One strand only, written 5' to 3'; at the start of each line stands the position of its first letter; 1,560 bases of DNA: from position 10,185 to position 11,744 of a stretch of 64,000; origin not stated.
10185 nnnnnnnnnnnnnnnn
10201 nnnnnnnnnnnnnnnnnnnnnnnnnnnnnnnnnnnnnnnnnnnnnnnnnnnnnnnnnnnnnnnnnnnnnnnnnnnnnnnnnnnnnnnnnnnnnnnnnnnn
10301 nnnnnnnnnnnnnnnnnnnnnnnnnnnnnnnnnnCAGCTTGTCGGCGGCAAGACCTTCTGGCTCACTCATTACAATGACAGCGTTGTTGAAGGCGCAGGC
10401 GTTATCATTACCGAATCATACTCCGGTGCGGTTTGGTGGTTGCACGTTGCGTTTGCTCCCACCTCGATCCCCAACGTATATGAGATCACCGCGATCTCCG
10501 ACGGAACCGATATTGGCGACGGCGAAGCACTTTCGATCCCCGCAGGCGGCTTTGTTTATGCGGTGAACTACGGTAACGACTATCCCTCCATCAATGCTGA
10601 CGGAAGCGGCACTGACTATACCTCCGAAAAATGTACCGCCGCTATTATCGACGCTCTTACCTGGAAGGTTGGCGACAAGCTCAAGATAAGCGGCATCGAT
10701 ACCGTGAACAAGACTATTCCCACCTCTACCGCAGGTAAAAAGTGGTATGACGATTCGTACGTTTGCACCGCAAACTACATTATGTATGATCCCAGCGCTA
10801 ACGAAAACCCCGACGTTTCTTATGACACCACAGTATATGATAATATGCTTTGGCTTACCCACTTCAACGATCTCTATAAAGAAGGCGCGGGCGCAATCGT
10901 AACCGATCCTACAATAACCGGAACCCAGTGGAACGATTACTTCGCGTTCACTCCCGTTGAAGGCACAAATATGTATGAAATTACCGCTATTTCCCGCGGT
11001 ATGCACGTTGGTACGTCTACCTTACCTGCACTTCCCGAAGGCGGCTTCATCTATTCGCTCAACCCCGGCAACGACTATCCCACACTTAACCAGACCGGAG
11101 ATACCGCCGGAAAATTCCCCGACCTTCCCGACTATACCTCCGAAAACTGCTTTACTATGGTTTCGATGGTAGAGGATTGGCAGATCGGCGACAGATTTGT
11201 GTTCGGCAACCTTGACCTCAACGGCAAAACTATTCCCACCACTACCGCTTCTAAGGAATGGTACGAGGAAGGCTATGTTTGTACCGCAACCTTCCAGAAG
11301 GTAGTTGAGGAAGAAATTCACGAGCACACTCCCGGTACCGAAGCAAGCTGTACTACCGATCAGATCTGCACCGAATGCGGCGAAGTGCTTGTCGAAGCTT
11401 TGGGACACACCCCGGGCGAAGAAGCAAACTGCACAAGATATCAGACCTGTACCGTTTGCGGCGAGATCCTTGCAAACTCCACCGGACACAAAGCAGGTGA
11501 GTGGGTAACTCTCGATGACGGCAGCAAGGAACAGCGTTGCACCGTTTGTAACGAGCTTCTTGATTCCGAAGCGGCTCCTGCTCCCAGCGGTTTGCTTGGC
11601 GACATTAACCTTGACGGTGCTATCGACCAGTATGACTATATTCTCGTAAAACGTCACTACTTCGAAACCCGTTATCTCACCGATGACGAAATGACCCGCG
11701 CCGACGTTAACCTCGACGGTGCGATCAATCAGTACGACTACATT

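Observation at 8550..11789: Mosaic dockerin protein combining a C39-like cysteine peptidase with uncharacterised repeated modules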

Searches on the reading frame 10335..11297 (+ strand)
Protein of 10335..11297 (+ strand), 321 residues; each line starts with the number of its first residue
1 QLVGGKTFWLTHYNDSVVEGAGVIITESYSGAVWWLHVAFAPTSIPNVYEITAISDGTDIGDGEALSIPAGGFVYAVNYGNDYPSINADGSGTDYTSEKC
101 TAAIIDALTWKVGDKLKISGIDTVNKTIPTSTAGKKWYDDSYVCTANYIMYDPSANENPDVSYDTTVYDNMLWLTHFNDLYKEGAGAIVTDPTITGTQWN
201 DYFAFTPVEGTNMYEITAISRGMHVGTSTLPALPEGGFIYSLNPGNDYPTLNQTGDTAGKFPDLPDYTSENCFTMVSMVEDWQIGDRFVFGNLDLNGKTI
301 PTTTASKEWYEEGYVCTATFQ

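Call 14: search_protein_representatives(protein=window:10335-11297:+)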
Query: 321 residues. Proteins with E-value up to 0.001 (for the whole library): 142; up to 1e-10: 119; up to 1e-30: 64. The best 142 are listed.
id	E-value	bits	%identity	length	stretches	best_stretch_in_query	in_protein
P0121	4.4e-178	608.0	56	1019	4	6-149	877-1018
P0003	1.5e-147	507.6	70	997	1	1-321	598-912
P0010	1.5e-122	425.4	61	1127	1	1-321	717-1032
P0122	1.6e-107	376.0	47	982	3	3-179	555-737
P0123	3.6e-84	299.2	51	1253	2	6-169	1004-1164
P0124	4.7e-76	272.5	50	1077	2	5-195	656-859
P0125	1.6e-65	237.9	69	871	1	1-158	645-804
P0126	2.4e-51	191.3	44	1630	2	5-164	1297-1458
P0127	1.5e-49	185.4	47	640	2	6-160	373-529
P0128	4.4e-47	177.3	58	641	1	6-163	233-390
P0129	1.7e-44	168.8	53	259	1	6-167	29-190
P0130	2.0e-44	168.6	54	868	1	5-165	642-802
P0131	3.2e-44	167.9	45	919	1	74-321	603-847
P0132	2.1e-43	165.2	50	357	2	6-157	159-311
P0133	6.3e-43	163.7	58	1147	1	7-152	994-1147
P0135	1.3e-42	162.6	55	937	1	5-155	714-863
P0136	1.5e-42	162.4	52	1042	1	6-192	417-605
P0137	1.9e-42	162.1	50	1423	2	4-158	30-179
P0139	2.8e-42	161.5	51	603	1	7-179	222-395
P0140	5.7e-42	160.5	54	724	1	6-150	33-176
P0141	1.3e-41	159.4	55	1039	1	6-158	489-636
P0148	3.9e-40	154.5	53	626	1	6-152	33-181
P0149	5.0e-40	154.1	54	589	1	6-162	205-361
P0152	7.9e-39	150.2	54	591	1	3-159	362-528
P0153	1.2e-38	149.6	49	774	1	5-164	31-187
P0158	1.2e-37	146.2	48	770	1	7-179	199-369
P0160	1.9e-36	142.4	51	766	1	4-155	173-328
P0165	3.9e-35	138.0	49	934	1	6-159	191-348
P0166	4.7e-35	137.8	43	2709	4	7-148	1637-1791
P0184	6.8e-30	120.8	46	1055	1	3-170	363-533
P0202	4.3e-25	105.0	41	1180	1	6-155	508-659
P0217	2.7e-17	79.4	39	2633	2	3-148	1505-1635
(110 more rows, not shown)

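Call 19: search_protein_families(library=pfam, alignment_id=A1, max_evalue=0.001)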
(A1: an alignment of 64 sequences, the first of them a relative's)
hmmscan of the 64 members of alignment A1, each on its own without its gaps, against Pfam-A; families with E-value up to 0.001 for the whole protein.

A. member 1, P0121 (1019 aa): 1 family
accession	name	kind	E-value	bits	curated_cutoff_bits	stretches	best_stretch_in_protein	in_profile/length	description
PF09992.14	NAGPA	-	1.5e-19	71.3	25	1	231-414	3-168/169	Phosphodiester glycosidase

B. families by the number of members that match (of 64 scanned): 27 families (the first 25 are shown)
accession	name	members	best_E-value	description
PF00754.31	F5_F8_type_C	26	8.7e-19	F5/8 type C domain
PF00404.24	Dockerin_1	26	7.8e-18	Dockerin type I domain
PF22633.2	F5_F8_type_C_2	16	4.7e-14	NedA-like, galactose-binding domain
PF13472.12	Lipase_GDSL_2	5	4e-25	GDSL-like Lipase/Acylhydrolase family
PF00657.28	Lipase_GDSL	5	6e-21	GDSL-like Lipase/Acylhydrolase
PF00963.24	Cohesin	5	7.3e-08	Cohesin domain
PF06458.18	MucBP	5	1.9e-06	MucBP domain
PF09479.16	Flg_new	4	1.9e-35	Listeria-Bacteroides repeat domain (List_Bact_rpt)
PF09992.14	NAGPA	4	3.3e-25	Phosphodiester glycosidase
PF05257.22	CHAP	4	5.9e-09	CHAP domain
PF13306.12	LRR_5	3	3.3e-28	BspA type Leucine rich repeat region (6 copies)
PF01183.26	Glyco_hydro_25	3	4.4e-18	Glycosyl hydrolases family 25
PF08924.17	Rv2525c_GlyHyd-like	3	2.9e-07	Rv2525c-like, glycoside hydrolase-like domain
PF14200.12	RicinB_lectin_2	2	1.1e-21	Ricin-type beta-trefoil lectin domain-like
PF00652.28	Ricin_B_lectin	2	8.2e-11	Ricin-type beta-trefoil lectin domain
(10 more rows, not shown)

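Call 52: search_protein_families(library=pfam, proteins=[P0122, P0123, P0124, P0126, P0133, P0136, P0137, P0141], max_evalue=0.0001)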
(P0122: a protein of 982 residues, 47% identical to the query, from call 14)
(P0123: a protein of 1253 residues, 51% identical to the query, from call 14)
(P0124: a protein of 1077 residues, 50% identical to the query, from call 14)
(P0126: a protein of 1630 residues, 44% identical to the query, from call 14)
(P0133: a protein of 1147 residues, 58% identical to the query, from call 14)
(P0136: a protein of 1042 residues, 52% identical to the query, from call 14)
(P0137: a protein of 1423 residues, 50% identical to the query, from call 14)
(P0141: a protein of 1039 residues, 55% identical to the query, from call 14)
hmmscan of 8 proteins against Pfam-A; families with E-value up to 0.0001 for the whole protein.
P0122 (982 aa): 2 families
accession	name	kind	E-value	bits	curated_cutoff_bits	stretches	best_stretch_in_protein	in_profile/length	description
PF13306.12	LRR_5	-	3.3e-28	98.6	27.7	1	415-524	3-110/127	BspA type Leucine rich repeat region (6 copies)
PF00404.24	Dockerin_1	-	2.8e-11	43.9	22.9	1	919-972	2-55/57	Dockerin type I domain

P0123 (1253 aa): 2 families
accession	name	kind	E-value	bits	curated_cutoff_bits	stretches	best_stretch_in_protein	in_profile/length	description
PF02638.21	GHL10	-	2.5e-23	83.1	27.9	1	210-493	2-271/311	Glycosyl hydrolase-like 10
PF00404.24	Dockerin_1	-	3.5e-07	30.7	22.9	1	1191-1245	1-55/57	Dockerin type I domain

P0124 (1077 aa): 3 families
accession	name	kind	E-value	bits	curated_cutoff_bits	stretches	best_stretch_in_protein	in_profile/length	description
PF13472.12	Lipase_GDSL_2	-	5.1e-20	73.1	32.9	1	41-218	1-177/178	GDSL-like Lipase/Acylhydrolase family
PF00657.28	Lipase_GDSL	-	6.8e-15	56.2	23.6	1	39-220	1-204/208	GDSL-like Lipase/Acylhydrolase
PF00404.24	Dockerin_1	-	9.7e-10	38.9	22.9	1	1016-1069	2-55/57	Dockerin type I domain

P0126 (1630 aa): 3 families
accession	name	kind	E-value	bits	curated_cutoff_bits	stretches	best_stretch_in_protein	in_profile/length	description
PF03009.23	GDPD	-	1.6e-37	130.4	23.6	1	537-774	1-241/244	Glycerophosphoryl diester phosphodiesterase family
PF00404.24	Dockerin_1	-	3e-12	47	22.9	1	1568-1622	1-55/57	Dockerin type I domain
PF00754.31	F5_F8_type_C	-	7.3e-07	29.8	28.2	1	972-1078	16-116/127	F5/8 type C domain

P0133 (1147 aa): 1 family
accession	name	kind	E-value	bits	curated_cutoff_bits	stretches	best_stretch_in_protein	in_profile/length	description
PF00728.28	Glyco_hydro_20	-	1.1e-26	94.5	22.3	1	38-218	1-174/348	Glycosyl hydrolase family 20, catalytic domain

P0136 (1042 aa): 1 family
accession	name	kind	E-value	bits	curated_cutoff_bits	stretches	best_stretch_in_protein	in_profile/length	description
PF09992.14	NAGPA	-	4.1e-20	73.1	25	1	171-339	19-168/169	Phosphodiester glycosidase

P0137 (1423 aa): 3 families
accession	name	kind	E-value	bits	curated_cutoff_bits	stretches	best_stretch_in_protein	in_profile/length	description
PF00754.31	F5_F8_type_C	-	8.7e-19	68.3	28.2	2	1220-1322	34-114/127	F5/8 type C domain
PF22633.2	F5_F8_type_C_2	-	4.7e-14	53.2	27.8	1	1230-1318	14-91/91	NedA-like, galactose-binding domain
PF00404.24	Dockerin_1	-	3.4e-13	50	22.9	1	1360-1413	1-53/57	Dockerin type I domain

P0141 (1039 aa): 2 families
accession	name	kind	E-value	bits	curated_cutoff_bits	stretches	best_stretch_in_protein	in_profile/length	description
PF00404.24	Dockerin_1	-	8.8e-11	42.3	22.9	1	971-1030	1-56/57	Dockerin type I domain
PF00754.31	F5_F8_type_C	-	1.4e-06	28.9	28.2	0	84-174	34-112/127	F5/8 type C domain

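Call 53: search_protein_families(library=pfam, proteins=[P0127, P0128, P0139, P0140, P0148, P0149, P0153, P0158, P0160, P0165], max_evalue=0.0001)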
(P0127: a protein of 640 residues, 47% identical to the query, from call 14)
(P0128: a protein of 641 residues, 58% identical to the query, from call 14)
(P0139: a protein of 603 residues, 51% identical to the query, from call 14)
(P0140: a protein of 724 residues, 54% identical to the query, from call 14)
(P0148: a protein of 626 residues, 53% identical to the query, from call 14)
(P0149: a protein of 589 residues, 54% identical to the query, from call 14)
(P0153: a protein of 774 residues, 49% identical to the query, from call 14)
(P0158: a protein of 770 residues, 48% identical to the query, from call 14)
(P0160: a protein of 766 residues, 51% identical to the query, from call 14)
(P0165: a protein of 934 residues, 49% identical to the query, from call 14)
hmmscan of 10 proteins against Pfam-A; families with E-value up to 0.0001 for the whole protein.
P0127 (640 aa): 1 family
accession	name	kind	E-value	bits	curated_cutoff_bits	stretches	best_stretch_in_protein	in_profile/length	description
PF00963.24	Cohesin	-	1.7e-05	25.5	24.1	1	556-602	3-47/139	Cohesin domain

P0128 (641 aa): 3 families
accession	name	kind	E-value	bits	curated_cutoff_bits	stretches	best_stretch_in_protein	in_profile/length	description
PF00754.31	F5_F8_type_C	-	2.9e-11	44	28.2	1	89-200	14-124/127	F5/8 type C domain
PF00963.24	Cohesin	-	1.2e-06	29.2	24.1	1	419-550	3-106/139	Cohesin domain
PF22633.2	F5_F8_type_C_2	-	2.2e-05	25.4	27.8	1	112-189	19-90/91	NedA-like, galactose-binding domain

P0139 (603 aa): 0 families

P0140 (724 aa): 0 families

P0148 (626 aa): 1 family
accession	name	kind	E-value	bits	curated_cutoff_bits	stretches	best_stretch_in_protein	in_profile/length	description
PF00963.24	Cohesin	-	3.4e-06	27.7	24.1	1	434-550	3-107/139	Cohesin domain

P0149 (589 aa): 2 families
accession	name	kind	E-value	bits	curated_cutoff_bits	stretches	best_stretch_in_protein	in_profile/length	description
PF00754.31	F5_F8_type_C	-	3e-06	27.8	28.2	1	94-175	38-114/127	F5/8 type C domain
PF22633.2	F5_F8_type_C_2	-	7.7e-05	23.7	27.8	0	94-170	23-90/91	NedA-like, galactose-binding domain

P0153 (774 aa): 3 families
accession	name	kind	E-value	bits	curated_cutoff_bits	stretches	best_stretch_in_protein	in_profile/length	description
PF00754.31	F5_F8_type_C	-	6.7e-15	55.8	28.2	0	590-675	35-115/127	F5/8 type C domain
PF00404.24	Dockerin_1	-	1.3e-09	38.5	22.9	1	697-756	1-56/57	Dockerin type I domain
PF22633.2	F5_F8_type_C_2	-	4.9e-09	37.1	27.8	0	228-309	20-90/91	NedA-like, galactose-binding domain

P0158 (770 aa): 1 family
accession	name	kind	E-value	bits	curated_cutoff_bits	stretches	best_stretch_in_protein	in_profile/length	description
PF00754.31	F5_F8_type_C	-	2.7e-09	37.7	28.2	1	54-183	16-126/127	F5/8 type C domain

P0160 (766 aa): 1 family
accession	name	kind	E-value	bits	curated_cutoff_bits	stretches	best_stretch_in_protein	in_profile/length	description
PF00754.31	F5_F8_type_C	-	5.1e-05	23.8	28.2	1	394-494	25-114/127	F5/8 type C domain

P0165 (934 aa): 2 families
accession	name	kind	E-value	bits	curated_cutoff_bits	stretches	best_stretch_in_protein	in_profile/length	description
PF00754.31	F5_F8_type_C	-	5.3e-16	59.3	28.2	1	41-172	4-125/127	F5/8 type C domain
PF22633.2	F5_F8_type_C_2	-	5.4e-09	37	27.8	0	83-160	18-90/91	NedA-like, galactose-binding domain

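Call 73: find_encoding_contigs(protein=P0129, flank=7000, max_places=1)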
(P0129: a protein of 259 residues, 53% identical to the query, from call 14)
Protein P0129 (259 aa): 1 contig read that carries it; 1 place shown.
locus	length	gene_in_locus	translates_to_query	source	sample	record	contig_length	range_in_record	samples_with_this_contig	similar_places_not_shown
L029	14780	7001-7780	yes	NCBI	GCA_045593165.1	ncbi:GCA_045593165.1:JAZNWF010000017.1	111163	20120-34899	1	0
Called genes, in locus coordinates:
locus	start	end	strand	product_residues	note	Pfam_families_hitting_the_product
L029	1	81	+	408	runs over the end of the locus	PF02073:Peptidase_M29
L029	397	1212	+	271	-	PF01261:AP_endonuc_2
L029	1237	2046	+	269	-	PF10609:ParA, PF01656:CbiA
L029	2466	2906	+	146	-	-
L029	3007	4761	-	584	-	PF00501:AMP-binding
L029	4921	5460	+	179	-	PF08876:DUF1836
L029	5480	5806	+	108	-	-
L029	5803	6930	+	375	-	PF01053:Cys_Met_Meta_PP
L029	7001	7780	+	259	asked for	-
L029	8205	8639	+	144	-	PF12802:MarR_2, PF01047:MarR (weak)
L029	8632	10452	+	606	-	PF00664:ABC_membrane, PF00005:ABC_tran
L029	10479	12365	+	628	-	PF00664:ABC_membrane, PF00005:ABC_tran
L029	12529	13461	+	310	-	PF01408:GFO_IDH_MocA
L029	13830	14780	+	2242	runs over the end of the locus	PF13552:DUF4127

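Call 78: search_protein_families(library=pfam, proteins=[P0202, P0135, P0184, P0152, P0166, P0217], max_evalue=0.0001)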
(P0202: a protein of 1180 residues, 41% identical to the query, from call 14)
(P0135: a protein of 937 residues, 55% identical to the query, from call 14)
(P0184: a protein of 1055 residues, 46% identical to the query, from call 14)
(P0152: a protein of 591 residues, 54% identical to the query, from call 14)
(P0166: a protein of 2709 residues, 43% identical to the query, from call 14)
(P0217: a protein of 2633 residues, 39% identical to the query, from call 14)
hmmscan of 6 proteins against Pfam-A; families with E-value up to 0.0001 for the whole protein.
P0202 (1180 aa): 3 families
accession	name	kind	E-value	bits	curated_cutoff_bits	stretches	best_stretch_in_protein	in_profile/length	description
PF09479.16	Flg_new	-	1.9e-35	121.2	27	3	767-836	1-65/65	Listeria-Bacteroides repeat domain (List_Bact_rpt)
PF01551.29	Peptidase_M23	-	1.2e-17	64.3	28.7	1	63-163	2-90/96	Peptidase family M23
PF00404.24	Dockerin_1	-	1.4e-11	44.9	22.9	1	1118-1166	1-49/57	Dockerin type I domain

P0135 (937 aa): 3 families
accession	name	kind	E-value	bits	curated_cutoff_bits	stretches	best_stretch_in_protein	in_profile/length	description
PF00404.24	Dockerin_1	-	9.5e-13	48.6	22.9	1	874-927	1-54/57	Dockerin type I domain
PF05257.22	CHAP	-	5.2e-07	30.5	26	1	115-223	3-81/81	CHAP domain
PF00754.31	F5_F8_type_C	-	5.8e-07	30.1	28.2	1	440-560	13-121/127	F5/8 type C domain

P0184 (1055 aa): 4 families
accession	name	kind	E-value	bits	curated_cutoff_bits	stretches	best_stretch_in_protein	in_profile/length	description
PF01183.26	Glyco_hydro_25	-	4.4e-18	66.7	27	1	607-776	10-172/180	Glycosyl hydrolases family 25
PF05257.22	CHAP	-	5.9e-09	36.7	26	1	110-223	4-81/81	CHAP domain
PF08924.17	Rv2525c_GlyHyd-like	-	1.2e-05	25.9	27.2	1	643-745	36-152/198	Rv2525c-like, glycoside hydrolase-like domain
PF00404.24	Dockerin_1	-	3.2e-05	24.5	22.9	0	997-1051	1-55/57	Dockerin type I domain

P0152 (591 aa): 2 families
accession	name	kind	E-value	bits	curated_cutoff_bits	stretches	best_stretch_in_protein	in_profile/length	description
PF00404.24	Dockerin_1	-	1.2e-08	35.5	22.9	1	532-584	1-53/57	Dockerin type I domain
PF05257.22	CHAP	-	4e-08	34.1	26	1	112-222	4-81/81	CHAP domain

P0166 (2709 aa): 2 families
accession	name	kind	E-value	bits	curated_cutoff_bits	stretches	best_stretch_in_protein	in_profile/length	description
PF13552.11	DUF4127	-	3.1e-45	155.1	27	2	2006-2448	38-429/489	Protein of unknown function (DUF4127)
PF22633.2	F5_F8_type_C_2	-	9.9e-06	26.5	27.8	1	2577-2684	4-91/91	NedA-like, galactose-binding domain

P0217 (2633 aa): 3 families
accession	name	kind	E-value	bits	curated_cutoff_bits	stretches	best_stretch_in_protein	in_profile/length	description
PF00754.31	F5_F8_type_C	-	6.4e-20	72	28.2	1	1961-2079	9-115/127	F5/8 type C domain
PF00404.24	Dockerin_1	-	2.2e-14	53.8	22.9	1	2576-2630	2-56/57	Dockerin type I domain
PF22633.2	F5_F8_type_C_2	-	4.8e-10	40.3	27.8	1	1970-2074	1-91/91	NedA-like, galactose-binding domain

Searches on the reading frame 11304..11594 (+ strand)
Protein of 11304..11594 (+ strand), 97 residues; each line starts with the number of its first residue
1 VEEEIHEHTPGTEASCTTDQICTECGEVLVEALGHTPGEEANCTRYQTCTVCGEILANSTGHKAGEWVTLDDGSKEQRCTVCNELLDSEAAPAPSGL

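Call 94: search_solved_structures(query=window:11304-11594:+, max_evalue=10, show_alignments=2)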
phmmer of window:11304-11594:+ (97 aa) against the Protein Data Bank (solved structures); distinct sequences matched with E-value up to 10: 5.
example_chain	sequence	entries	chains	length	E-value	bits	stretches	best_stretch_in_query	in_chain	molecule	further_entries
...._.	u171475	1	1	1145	0.00045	23.1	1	22-93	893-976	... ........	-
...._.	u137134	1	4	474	0.69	12.9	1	7-67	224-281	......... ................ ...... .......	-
8s80_A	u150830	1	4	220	0.8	12.7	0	36-85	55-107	S-layer protein sap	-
2id1_A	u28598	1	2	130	0.83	12.7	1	52-74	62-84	Hypothetical protein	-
7ypn_B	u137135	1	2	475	1.3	12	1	7-67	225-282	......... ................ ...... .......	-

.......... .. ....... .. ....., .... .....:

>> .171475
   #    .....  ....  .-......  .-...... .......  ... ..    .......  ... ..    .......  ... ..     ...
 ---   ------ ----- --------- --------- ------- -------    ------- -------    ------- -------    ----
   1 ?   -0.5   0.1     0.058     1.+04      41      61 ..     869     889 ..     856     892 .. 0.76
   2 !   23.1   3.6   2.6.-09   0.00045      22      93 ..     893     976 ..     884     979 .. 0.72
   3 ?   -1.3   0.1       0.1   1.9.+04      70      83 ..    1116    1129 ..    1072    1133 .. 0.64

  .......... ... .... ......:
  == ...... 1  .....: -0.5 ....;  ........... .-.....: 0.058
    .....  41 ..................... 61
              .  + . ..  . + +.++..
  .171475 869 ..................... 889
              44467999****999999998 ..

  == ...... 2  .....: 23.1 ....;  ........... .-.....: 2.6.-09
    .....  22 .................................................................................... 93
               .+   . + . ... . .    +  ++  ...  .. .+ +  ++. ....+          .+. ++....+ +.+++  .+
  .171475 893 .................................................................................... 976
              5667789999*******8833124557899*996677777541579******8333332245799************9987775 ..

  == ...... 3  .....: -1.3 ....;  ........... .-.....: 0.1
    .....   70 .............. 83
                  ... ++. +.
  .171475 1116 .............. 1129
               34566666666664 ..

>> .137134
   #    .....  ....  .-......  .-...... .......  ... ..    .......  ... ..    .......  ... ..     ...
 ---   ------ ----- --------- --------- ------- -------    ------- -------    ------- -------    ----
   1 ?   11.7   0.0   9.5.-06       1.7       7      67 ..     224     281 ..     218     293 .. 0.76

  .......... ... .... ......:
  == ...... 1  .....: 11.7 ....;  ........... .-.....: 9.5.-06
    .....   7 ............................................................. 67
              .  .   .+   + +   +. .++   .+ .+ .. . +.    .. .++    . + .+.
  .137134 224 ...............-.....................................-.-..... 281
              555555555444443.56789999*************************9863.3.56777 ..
